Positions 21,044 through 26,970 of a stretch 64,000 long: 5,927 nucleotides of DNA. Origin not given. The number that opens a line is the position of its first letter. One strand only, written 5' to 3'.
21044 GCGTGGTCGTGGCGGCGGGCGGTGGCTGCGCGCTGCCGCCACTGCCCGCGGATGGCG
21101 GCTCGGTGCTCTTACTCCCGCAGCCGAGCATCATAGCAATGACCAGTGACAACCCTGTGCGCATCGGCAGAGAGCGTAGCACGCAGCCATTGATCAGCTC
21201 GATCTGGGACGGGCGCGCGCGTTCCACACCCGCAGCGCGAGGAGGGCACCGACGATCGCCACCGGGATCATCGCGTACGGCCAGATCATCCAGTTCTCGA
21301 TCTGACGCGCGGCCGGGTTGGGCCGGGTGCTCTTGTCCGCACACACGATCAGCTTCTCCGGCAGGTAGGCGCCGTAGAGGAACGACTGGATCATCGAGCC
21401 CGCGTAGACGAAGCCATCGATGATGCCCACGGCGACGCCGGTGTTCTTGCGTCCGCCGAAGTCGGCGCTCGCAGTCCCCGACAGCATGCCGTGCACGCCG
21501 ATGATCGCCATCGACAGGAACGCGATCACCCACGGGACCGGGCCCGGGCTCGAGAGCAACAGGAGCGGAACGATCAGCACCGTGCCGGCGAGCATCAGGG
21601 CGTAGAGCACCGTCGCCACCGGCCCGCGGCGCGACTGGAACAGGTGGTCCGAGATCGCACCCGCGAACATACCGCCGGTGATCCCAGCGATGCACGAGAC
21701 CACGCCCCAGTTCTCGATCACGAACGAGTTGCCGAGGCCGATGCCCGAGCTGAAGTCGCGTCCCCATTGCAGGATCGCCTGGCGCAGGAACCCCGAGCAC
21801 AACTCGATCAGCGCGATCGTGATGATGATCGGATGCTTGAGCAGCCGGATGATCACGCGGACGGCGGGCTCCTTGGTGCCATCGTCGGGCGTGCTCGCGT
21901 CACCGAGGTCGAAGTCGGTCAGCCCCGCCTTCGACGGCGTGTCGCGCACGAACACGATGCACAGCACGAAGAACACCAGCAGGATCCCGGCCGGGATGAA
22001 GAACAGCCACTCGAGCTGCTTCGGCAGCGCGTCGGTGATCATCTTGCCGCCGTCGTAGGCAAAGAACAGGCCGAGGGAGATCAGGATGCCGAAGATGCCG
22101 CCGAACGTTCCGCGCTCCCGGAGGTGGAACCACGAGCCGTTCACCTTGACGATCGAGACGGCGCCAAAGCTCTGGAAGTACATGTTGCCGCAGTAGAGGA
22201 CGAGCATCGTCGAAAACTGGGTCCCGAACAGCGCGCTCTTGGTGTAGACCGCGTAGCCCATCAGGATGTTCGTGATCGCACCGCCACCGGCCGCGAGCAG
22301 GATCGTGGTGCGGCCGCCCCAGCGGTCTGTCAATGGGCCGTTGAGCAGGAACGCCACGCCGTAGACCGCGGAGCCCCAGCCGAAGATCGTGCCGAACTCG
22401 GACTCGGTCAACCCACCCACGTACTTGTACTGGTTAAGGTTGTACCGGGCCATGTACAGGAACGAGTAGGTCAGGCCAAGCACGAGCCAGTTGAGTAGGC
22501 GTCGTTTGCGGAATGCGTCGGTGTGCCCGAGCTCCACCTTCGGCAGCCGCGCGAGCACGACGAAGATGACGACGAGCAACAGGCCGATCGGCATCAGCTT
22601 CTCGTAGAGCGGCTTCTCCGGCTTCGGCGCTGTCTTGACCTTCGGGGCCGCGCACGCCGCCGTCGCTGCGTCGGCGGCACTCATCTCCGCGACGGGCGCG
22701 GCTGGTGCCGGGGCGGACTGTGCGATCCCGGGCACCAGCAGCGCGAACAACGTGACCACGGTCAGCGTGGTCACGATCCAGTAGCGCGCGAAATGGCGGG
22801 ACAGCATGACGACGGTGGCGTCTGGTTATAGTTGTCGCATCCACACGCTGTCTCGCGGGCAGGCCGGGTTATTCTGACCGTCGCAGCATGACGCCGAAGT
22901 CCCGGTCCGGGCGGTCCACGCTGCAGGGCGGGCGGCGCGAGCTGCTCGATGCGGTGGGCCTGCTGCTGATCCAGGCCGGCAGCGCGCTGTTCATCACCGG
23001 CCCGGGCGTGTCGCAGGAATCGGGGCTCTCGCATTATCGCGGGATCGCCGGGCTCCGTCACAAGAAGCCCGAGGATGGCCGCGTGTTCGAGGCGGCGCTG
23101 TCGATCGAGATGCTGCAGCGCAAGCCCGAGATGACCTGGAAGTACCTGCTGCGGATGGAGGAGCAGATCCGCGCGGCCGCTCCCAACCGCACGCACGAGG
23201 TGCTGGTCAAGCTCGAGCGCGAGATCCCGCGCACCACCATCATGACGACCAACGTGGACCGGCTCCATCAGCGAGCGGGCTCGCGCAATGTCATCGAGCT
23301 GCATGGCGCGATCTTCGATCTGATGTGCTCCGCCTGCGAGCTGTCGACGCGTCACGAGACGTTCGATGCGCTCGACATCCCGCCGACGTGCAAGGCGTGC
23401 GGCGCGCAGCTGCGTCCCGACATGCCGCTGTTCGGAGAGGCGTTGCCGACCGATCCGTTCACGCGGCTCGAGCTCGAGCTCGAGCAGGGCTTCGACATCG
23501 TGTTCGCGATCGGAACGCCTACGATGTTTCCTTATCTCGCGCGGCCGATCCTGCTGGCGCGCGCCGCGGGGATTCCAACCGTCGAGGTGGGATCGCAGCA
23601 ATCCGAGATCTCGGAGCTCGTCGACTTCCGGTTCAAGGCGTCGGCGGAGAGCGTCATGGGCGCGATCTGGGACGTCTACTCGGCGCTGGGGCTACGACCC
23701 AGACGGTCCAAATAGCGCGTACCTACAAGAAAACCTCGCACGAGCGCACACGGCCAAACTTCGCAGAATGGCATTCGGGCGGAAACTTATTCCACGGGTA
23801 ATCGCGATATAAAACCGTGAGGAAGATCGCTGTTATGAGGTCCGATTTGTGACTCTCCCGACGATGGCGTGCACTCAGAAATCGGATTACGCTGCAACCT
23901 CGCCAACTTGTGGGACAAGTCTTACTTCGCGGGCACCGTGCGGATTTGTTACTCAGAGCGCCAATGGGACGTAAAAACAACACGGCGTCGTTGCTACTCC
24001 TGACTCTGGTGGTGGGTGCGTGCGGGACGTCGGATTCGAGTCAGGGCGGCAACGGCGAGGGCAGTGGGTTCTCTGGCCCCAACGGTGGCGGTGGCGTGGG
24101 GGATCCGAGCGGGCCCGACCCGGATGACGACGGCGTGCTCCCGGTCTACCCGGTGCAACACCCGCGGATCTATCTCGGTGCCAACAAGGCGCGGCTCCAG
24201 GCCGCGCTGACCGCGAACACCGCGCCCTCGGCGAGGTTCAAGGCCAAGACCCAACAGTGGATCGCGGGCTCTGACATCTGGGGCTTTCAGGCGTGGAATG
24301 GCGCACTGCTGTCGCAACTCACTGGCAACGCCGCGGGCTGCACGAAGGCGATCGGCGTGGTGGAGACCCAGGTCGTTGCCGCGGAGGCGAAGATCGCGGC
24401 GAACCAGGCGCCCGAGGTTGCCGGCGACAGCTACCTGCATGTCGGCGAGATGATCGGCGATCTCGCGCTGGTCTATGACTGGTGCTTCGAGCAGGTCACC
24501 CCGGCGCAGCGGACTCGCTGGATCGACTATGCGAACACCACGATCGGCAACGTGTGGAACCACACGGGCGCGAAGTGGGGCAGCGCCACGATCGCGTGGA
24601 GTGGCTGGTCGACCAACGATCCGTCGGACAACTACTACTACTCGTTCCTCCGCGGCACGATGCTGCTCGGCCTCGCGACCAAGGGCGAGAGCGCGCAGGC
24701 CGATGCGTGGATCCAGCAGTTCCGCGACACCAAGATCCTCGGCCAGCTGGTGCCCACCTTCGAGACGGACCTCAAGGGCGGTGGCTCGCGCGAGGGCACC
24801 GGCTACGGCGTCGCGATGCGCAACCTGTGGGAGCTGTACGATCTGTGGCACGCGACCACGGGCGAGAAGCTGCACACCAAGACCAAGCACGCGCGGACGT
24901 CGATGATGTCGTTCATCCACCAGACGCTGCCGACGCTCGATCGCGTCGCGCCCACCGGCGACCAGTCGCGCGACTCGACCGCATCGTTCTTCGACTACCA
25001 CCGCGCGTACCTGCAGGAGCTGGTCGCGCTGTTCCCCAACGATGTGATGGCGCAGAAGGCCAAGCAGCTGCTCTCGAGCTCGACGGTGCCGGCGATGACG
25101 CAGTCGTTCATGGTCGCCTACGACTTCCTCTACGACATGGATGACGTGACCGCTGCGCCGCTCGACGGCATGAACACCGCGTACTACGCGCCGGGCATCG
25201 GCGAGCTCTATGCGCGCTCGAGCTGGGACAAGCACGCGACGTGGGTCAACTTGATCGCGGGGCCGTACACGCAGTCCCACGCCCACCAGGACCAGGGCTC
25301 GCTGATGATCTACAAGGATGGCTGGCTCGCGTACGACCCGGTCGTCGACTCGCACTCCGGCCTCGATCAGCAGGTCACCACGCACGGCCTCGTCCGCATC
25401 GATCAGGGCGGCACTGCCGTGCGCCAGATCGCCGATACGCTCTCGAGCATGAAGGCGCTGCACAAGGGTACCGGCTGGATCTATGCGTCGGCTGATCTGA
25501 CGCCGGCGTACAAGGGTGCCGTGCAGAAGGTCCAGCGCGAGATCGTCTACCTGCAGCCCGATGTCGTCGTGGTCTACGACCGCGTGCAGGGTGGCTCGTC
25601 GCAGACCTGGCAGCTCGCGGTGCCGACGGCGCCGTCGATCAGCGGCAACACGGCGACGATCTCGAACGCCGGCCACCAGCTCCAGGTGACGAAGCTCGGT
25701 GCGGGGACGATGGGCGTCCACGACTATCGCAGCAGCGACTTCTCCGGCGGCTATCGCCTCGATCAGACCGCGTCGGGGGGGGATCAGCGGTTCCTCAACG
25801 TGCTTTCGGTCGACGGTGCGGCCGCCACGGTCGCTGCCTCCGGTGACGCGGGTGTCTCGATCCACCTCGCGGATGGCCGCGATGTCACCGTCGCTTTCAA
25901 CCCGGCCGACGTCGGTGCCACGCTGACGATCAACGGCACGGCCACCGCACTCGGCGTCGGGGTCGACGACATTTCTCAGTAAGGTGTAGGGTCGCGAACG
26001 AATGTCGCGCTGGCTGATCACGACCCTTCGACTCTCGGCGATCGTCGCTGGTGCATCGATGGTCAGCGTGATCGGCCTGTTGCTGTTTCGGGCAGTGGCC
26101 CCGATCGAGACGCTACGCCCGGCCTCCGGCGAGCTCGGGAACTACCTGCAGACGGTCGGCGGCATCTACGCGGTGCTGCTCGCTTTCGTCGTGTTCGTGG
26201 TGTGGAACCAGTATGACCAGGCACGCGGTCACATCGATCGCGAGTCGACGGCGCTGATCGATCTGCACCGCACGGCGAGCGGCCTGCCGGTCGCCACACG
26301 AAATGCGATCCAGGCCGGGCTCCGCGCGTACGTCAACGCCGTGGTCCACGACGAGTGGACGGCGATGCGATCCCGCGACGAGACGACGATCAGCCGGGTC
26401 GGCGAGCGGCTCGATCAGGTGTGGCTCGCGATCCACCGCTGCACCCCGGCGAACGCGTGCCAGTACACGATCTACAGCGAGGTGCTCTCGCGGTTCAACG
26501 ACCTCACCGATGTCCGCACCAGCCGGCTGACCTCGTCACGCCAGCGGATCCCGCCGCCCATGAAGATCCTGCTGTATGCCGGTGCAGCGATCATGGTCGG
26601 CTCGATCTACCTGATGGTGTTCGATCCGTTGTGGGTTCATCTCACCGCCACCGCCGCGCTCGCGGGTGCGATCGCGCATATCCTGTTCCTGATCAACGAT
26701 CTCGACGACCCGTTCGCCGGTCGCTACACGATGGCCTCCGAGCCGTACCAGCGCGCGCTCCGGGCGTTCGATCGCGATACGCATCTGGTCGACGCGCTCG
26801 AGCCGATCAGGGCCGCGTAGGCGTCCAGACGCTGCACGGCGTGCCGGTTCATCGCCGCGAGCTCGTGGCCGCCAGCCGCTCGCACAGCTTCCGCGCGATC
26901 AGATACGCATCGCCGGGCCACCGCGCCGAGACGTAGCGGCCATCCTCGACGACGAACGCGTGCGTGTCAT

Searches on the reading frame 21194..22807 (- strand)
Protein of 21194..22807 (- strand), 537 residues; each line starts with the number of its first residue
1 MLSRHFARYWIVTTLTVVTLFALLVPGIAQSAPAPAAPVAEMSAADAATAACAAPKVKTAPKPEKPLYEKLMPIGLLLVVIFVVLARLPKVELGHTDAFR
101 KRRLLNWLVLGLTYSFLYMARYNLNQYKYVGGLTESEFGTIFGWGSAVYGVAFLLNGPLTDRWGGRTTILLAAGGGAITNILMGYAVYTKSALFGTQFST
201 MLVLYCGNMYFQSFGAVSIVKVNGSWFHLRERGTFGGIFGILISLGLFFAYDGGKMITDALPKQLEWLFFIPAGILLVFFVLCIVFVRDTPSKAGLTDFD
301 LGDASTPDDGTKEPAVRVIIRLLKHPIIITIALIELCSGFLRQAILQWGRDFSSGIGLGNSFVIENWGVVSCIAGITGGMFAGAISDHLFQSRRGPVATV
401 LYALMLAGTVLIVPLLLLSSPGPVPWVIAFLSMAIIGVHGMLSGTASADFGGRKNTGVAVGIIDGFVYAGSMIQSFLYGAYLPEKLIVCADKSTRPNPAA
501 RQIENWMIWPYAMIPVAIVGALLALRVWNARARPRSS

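Call 102: search_protein_families(library=pfam, proteins=[window:21194-22807:-], max_evalue=0.000001)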
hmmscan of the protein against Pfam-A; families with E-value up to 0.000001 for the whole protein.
window:21194-22807:- (537 aa): 1 family
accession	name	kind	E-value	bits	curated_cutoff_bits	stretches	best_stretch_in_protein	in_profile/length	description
PF07690.21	MFS_1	-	1.2e-24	87.4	33.4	1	131-473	27-345/347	Major Facilitator Superfamily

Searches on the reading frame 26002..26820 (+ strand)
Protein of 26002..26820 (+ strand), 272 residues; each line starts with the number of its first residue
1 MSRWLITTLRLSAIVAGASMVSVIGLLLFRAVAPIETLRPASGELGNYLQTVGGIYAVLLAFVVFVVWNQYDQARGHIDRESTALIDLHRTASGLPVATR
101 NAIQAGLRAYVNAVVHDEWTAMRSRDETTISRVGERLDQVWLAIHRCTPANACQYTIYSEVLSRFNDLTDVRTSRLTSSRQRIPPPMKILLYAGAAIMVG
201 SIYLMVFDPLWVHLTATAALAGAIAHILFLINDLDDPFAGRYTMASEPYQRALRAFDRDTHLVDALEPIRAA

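Call 102: search_protein_families(library=pfam, proteins=[window:26002-26820:+], max_evalue=0.000001)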
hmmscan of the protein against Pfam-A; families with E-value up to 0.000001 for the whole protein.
window:26002-26820:+ (272 aa): 1 family
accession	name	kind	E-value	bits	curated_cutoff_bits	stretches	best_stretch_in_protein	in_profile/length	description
PF14023.12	Bestrophin-like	-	1.6e-51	175.5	32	1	17-248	2-231/232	Bestrophin-like domain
